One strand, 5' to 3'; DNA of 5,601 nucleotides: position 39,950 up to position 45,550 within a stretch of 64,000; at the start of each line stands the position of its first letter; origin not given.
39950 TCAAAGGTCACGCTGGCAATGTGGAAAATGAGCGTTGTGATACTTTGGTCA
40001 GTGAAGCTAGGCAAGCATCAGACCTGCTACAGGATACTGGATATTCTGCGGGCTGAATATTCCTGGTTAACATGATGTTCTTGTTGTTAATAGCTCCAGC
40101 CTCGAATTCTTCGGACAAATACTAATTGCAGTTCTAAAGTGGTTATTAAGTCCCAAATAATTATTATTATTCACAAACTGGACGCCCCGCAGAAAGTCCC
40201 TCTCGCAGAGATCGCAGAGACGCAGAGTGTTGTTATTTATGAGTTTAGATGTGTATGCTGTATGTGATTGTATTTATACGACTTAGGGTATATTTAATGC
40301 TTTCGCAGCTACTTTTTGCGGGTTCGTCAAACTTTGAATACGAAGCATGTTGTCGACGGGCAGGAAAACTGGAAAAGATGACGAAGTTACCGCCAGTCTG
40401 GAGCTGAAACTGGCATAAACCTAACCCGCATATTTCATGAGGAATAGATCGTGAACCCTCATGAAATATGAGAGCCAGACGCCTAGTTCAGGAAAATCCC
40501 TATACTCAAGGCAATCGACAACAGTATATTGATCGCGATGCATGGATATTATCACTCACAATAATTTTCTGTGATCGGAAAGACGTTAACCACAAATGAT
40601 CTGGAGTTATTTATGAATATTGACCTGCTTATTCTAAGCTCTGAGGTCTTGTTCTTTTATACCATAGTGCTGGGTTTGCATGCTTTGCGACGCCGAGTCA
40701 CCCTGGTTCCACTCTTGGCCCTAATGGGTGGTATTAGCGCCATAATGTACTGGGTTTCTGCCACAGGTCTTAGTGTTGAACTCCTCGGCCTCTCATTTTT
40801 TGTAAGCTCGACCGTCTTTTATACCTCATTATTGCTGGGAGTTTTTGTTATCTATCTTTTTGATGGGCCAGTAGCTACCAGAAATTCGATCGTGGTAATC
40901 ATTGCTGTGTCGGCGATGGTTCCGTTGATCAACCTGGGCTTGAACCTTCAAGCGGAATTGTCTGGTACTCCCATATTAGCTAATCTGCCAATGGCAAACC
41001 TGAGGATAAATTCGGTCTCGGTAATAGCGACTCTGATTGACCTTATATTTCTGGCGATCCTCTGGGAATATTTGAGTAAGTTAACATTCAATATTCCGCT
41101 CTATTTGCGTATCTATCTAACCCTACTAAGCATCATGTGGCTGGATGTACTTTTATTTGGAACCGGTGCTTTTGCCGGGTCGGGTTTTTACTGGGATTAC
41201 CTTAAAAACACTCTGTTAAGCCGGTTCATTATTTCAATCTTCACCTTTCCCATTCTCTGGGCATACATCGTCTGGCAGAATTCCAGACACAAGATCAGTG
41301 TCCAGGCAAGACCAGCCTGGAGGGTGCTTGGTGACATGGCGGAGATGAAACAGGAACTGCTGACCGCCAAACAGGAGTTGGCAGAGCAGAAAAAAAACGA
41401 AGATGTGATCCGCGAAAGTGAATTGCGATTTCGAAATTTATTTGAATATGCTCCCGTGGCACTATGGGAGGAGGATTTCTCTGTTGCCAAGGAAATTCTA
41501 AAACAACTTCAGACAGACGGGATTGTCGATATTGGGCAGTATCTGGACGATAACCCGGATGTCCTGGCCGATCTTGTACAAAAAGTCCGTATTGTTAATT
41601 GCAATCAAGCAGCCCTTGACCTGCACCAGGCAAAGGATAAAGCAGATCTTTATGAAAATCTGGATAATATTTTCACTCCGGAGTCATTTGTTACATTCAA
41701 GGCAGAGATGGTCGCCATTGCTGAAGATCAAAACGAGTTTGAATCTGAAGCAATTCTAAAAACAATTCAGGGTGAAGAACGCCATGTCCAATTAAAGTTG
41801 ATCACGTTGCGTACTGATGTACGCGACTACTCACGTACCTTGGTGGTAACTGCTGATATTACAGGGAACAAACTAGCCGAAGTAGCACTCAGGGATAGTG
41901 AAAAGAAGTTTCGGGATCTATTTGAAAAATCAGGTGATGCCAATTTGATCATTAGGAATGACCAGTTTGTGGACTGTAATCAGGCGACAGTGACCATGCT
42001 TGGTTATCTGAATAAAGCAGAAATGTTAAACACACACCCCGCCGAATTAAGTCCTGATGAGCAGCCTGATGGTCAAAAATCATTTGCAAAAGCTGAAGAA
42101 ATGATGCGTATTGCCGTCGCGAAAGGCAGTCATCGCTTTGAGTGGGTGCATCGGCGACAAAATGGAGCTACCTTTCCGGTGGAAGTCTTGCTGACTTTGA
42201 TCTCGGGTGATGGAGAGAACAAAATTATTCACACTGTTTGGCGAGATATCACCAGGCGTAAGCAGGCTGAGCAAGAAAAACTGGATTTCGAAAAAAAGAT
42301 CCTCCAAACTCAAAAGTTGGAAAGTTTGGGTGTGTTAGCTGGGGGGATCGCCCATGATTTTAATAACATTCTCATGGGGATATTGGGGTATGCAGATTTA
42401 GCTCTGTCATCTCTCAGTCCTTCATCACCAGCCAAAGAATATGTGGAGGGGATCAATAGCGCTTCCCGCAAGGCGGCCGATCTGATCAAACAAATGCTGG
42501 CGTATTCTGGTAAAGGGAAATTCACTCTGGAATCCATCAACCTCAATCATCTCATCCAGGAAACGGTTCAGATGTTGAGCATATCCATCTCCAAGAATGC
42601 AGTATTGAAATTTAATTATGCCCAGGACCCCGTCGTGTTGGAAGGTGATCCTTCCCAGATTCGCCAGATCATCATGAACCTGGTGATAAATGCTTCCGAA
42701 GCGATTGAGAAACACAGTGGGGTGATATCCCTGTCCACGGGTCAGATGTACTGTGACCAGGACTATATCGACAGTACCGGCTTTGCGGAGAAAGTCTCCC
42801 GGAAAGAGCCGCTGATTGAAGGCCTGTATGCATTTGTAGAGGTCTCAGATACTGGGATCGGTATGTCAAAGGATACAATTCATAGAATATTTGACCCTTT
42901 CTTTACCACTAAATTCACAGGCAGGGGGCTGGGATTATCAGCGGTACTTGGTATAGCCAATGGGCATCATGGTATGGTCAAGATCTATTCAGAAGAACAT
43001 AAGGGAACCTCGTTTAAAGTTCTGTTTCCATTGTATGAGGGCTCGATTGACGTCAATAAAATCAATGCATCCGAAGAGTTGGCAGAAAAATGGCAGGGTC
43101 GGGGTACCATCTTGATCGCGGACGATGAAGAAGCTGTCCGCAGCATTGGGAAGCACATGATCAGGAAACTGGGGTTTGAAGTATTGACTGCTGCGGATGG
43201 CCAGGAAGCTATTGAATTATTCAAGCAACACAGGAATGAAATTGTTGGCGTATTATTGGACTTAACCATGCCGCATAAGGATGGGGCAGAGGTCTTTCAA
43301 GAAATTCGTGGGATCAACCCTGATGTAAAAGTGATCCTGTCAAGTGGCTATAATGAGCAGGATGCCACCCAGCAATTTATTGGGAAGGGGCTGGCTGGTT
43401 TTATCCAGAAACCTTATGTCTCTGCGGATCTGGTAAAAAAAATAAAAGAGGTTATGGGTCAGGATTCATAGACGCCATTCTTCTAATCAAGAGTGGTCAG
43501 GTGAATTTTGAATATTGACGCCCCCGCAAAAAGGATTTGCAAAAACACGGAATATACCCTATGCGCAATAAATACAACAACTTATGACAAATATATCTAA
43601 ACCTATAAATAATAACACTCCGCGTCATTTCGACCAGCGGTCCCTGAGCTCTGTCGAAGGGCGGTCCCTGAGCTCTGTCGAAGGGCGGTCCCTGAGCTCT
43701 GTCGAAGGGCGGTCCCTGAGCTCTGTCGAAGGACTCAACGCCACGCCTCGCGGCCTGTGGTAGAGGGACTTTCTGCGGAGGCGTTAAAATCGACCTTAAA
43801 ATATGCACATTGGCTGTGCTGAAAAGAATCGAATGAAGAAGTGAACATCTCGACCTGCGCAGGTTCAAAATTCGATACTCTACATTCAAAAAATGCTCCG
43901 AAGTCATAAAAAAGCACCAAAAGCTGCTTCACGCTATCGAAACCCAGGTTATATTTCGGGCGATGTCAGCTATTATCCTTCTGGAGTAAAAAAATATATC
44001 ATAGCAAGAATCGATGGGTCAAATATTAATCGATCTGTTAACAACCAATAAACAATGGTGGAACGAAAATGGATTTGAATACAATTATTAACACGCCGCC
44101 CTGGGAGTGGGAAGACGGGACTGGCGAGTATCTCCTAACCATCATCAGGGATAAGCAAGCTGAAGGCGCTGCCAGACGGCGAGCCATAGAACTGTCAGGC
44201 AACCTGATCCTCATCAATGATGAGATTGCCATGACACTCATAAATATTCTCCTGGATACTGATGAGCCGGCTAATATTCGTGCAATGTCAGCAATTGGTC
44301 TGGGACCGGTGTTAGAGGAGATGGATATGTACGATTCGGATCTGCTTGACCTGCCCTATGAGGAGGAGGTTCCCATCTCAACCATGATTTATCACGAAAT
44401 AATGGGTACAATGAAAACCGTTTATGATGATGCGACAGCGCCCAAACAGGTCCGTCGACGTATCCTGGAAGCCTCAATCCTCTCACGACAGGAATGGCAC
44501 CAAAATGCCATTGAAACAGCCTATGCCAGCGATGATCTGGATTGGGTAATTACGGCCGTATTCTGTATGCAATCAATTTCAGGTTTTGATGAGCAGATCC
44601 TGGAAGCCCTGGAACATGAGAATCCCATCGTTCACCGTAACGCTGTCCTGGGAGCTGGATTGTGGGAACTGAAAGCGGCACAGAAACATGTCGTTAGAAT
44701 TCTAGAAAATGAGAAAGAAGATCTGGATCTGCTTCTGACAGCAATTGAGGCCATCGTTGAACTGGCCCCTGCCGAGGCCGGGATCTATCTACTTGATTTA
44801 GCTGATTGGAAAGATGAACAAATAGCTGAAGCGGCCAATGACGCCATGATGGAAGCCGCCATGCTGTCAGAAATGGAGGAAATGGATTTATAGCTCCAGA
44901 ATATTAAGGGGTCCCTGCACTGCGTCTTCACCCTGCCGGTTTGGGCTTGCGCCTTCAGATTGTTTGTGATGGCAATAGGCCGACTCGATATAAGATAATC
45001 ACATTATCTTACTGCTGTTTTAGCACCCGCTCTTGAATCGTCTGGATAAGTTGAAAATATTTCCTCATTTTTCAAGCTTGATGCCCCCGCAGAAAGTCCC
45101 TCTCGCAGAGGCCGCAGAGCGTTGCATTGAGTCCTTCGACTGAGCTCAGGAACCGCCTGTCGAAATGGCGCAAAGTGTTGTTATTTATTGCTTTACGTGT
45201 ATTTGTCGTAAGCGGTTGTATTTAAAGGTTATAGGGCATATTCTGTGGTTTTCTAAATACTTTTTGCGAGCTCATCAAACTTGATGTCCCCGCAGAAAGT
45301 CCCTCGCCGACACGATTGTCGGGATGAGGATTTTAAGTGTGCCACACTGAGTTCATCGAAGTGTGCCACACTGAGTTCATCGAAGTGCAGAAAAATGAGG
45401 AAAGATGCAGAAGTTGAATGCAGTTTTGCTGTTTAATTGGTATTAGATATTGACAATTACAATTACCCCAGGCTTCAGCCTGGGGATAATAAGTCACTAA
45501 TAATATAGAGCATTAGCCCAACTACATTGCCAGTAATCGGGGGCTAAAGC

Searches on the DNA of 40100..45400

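Call 60: search_rna_families(source=window, start=40100, end=45400, threshold=evalue, max_evalue=1)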
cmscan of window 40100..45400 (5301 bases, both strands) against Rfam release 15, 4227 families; matches with E-value up to 1: 1.
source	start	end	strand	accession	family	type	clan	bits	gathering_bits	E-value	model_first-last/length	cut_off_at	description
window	42199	42248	+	RF02724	sno_ZL2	Gene; snRNA; snoRNA; CD-box;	-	24.9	50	0.14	1-77/77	no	Small nucleolar RNA ZL2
